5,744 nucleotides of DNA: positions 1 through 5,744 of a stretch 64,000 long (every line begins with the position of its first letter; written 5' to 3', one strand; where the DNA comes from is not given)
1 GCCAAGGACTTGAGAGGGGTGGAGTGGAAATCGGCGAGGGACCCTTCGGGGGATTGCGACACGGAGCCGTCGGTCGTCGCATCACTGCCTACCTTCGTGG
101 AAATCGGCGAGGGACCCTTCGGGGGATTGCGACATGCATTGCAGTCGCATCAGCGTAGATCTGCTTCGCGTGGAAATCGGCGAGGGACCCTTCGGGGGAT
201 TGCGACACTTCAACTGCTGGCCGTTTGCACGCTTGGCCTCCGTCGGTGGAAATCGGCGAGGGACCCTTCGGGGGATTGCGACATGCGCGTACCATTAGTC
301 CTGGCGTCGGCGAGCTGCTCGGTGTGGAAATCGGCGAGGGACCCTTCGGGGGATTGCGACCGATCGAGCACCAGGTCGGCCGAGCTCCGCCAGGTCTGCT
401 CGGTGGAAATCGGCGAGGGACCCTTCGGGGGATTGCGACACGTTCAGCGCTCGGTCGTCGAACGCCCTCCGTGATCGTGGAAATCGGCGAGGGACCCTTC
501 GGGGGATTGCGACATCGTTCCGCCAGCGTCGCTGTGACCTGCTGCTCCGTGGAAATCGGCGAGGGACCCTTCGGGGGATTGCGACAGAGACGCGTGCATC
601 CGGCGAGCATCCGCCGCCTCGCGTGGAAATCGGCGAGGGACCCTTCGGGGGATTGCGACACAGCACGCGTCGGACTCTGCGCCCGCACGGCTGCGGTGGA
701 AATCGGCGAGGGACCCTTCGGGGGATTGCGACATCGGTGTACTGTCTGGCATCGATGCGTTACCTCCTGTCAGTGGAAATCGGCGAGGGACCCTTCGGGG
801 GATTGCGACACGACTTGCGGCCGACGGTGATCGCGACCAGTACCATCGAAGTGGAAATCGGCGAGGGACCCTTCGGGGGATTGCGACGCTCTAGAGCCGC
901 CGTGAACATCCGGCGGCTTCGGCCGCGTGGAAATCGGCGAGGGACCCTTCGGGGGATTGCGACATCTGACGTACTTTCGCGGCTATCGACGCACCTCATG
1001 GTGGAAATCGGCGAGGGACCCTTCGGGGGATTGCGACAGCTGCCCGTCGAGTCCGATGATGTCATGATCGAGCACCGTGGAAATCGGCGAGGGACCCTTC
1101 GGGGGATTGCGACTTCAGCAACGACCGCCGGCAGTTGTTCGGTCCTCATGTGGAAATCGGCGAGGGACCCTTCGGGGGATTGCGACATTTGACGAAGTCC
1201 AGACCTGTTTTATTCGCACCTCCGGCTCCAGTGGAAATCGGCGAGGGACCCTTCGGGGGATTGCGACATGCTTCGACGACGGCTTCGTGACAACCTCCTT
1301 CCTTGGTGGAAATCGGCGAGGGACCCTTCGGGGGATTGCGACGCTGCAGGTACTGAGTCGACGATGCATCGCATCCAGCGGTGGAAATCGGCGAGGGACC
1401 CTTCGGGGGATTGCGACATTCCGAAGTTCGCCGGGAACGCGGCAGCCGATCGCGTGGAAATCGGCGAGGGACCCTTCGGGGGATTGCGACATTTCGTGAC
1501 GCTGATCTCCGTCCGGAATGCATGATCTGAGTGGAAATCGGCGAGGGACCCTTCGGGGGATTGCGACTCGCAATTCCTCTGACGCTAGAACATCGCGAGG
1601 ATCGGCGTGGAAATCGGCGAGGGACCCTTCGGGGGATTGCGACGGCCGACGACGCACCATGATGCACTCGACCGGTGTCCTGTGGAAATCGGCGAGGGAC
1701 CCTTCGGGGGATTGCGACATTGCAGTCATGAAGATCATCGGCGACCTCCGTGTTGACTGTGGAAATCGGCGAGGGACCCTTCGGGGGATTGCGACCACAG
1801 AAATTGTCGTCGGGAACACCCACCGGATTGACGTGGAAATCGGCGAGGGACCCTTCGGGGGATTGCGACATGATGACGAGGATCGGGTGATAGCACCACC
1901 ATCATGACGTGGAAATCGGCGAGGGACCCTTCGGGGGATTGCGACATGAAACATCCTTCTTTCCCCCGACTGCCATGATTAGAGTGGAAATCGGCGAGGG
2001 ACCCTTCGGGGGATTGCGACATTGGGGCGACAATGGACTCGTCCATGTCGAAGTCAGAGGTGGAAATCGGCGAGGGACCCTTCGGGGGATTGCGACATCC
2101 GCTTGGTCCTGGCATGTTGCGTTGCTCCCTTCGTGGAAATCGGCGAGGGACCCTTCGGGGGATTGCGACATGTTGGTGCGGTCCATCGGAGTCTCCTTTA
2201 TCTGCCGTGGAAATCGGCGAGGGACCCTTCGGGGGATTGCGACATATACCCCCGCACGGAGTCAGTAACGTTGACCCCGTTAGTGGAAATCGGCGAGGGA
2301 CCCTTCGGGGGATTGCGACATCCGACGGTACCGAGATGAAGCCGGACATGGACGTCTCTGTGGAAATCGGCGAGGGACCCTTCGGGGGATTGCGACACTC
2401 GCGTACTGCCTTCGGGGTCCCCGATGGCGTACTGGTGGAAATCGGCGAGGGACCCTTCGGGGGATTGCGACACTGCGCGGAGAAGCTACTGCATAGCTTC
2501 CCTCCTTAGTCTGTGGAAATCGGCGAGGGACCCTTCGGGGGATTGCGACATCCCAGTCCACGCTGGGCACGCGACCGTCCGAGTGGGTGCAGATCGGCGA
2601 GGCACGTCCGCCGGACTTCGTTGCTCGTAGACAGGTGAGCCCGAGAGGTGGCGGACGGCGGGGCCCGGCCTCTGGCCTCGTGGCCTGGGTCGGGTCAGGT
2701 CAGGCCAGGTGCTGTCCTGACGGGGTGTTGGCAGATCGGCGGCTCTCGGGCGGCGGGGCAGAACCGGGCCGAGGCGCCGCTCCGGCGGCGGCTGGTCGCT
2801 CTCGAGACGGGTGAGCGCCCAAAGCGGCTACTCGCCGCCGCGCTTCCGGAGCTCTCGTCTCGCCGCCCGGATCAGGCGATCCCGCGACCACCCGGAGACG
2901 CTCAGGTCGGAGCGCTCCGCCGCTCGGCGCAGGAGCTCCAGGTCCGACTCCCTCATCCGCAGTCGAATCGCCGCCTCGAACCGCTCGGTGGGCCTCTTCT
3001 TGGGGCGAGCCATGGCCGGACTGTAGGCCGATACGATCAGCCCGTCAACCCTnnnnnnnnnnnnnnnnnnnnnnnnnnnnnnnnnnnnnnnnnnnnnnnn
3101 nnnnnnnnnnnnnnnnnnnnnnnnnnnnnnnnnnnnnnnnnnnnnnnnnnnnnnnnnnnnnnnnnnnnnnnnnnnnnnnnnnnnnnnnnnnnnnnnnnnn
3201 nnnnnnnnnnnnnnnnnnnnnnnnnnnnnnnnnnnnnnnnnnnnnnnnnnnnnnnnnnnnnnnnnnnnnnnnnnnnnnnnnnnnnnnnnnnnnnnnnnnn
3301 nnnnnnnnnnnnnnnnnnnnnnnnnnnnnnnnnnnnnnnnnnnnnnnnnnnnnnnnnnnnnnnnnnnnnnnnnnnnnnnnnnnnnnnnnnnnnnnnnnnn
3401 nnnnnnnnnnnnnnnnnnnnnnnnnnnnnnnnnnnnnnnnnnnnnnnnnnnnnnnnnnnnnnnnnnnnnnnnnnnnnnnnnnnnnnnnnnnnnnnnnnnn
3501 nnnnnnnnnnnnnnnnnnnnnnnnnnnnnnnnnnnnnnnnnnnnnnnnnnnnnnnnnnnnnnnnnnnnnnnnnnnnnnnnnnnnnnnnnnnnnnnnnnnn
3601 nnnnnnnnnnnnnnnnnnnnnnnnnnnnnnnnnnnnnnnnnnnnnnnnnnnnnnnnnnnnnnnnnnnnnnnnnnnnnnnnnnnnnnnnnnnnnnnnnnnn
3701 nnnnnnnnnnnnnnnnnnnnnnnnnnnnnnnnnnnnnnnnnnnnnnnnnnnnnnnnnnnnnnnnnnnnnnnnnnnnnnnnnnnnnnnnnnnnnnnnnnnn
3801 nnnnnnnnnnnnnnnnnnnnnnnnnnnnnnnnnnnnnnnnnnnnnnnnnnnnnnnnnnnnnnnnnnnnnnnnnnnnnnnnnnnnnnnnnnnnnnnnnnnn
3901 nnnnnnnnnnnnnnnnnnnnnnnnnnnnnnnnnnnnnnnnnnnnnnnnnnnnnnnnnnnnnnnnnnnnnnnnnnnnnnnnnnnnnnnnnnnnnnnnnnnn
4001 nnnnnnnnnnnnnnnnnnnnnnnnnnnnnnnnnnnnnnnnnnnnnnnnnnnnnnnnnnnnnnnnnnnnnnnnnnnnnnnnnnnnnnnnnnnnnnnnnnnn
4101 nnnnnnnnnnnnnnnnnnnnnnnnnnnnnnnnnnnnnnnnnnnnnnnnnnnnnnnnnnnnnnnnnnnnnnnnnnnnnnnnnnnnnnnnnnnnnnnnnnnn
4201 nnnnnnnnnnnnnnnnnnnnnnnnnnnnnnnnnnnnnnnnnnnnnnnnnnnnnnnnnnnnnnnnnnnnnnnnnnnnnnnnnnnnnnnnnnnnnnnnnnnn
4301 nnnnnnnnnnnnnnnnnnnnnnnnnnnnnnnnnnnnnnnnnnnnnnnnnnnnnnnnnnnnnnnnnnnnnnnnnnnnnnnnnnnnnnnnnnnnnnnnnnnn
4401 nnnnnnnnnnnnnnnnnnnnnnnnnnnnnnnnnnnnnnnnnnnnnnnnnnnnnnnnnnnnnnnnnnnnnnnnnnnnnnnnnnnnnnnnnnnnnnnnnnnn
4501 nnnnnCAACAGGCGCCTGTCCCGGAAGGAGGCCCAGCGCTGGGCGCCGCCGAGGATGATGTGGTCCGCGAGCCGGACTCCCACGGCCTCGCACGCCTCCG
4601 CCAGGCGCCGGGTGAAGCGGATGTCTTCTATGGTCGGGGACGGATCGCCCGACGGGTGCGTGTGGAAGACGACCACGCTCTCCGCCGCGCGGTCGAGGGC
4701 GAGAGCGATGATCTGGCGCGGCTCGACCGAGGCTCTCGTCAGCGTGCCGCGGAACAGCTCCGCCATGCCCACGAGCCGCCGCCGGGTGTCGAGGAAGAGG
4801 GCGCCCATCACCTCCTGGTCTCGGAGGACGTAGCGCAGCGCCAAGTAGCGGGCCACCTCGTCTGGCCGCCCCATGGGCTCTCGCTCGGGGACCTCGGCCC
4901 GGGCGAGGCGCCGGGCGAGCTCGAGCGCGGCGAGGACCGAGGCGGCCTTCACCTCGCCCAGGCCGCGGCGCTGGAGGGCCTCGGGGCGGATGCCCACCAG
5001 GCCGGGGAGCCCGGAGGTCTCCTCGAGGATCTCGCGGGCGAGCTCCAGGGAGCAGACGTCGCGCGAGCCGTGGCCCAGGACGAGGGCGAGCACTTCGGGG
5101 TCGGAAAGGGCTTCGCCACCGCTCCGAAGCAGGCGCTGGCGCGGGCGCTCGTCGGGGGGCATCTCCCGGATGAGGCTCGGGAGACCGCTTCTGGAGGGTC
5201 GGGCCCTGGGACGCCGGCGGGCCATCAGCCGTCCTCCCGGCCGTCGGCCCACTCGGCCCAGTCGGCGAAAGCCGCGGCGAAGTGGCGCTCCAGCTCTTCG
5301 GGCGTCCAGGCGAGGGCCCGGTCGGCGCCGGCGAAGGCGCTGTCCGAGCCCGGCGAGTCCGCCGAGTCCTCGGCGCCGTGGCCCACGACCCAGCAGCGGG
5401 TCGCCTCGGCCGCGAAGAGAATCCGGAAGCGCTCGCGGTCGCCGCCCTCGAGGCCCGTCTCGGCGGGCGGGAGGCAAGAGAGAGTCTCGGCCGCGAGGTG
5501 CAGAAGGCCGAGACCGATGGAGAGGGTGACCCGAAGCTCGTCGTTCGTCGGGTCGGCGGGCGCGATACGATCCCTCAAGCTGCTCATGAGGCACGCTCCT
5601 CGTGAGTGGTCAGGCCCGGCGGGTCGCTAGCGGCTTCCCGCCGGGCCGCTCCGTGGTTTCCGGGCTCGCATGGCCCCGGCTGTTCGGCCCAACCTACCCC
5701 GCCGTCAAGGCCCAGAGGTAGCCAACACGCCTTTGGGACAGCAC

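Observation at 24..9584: Two large same-orientation CRISPR arrays (33 + ~49 spacers) with sibling repeat variants and no recognisable cas gene within 64 kb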

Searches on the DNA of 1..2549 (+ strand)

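Call 52: search_dna_similar(query=window:24-2549:+, collection=phages, mode=distant, max_evalue=1, max_rows=20)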
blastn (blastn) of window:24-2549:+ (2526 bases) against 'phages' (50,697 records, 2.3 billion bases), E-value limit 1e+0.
Records with a match: 3; places in all: 3; records where one place covers at least 80% of the query: 0.
Best place of each record, by identity: 80-90% 3.
By first word of the organism name: Arthrobacter 2; Brevundimonas 1.
By host as written in the record: Arthrobacter sp. ATCC 21022 2; Brevundimonas pondensis LVF1 1.
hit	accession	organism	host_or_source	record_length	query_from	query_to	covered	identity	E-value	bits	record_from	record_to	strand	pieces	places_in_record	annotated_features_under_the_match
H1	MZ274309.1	Arthrobacter phage CastorTray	Arthrobacter sp. ATCC 21022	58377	1783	1839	2%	80.7%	6e-2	46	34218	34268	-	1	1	47: hypothetical protein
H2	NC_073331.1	Arthrobacter phage CastorTray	Arthrobacter sp. ATCC 21022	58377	1783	1839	2%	80.7%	6e-2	46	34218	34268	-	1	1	47: hypothetical protein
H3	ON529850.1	Brevundimonas phage vB_BpoS-Gurke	Brevundimonas pondensis LVF1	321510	2181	2213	1%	87.9%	8e-1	43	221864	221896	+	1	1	none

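Call 77: search_rna_families(source=window, start=1, end=300, threshold=evalue, max_evalue=10)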
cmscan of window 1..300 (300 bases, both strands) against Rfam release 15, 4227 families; matches with E-value up to 10: 2.
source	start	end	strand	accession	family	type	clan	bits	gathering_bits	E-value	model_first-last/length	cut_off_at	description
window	1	40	-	RF01986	ZEB2_AS1_3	Gene; lncRNA;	-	12.7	55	1.9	1-45/100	3'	ZEB2 antisense RNA 1 conserved region 3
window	49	113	+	RF02186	ST7-OT3_4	Gene; lncRNA;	-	8.9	80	8.9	1-73/73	no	ST7 overlapping transcript 3 conserved region 4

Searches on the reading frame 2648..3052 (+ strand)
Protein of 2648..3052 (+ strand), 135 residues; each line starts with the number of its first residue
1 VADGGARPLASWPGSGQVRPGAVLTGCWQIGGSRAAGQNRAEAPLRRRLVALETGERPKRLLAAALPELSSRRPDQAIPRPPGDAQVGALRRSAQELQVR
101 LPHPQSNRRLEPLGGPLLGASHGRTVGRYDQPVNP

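Call 21: search_protein_families(library=padloc, alignment_id=A1, max_evalue=0.001)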
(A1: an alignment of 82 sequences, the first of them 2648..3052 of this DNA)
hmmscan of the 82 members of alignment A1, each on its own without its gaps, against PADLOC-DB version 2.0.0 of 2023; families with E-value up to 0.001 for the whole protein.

A. member 1, window:2648-3052:+ (135 aa): 0 families

B. families by the number of members that match (of 82 scanned): 24 families
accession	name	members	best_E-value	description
PDLC04832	PDC-S03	1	2e-15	-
PDLC03947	RmrA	1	3e-15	-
PDLC04833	PDC-S03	1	6.9e-14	-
PDLC03948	RmrA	1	1.9e-13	-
PDLC03952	RmrA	1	2.7e-13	-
PDLC03945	RmrA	1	1.2e-12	-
PDLC03955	RmrA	1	2.2e-11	-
PDLC03951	RmrA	1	2.8e-11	-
PDLC03949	RmrA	1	6e-11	-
PDLC03943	RmrA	1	1.9e-10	-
PDLC04134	mad2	1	3.8e-10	mads_2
PDLC03954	RmrA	1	4e-10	-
PDLC03946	RmrA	1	1.2e-09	-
PDLC04835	PDC-S03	1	4.3e-09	-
PDLC03956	RmrA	1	4.5e-08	-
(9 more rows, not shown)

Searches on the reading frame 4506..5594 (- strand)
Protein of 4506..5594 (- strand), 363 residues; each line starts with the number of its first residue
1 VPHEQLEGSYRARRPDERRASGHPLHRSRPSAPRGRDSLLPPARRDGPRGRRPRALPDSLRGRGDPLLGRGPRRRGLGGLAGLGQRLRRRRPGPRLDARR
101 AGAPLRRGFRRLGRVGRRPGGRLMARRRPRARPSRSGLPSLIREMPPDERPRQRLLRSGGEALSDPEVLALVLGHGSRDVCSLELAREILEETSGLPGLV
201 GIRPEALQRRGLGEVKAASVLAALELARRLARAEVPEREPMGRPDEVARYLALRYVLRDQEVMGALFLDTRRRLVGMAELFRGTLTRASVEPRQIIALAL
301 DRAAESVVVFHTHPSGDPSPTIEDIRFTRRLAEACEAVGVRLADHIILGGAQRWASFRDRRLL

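Call 23: search_protein_families(library=pfam, proteins=[window:4506-5594:-], max_evalue=0.01)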
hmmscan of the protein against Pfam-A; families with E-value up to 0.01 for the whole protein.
window:4506-5594:- (363 aa): 3 families
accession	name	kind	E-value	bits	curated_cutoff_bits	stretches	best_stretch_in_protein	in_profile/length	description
PF04002.20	RadC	-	1e-33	116.3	22.1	1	243-361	3-120/121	RadC-like JAB domain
PF20582.4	UPF0758_N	-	8.2e-19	67.9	27.1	1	142-218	1-77/77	UPF0758 N-terminal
PF14464.11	Prok-JAB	-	0.00044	20.5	25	1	242-342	15-95/114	Prokaryotic homologs of the JAB domain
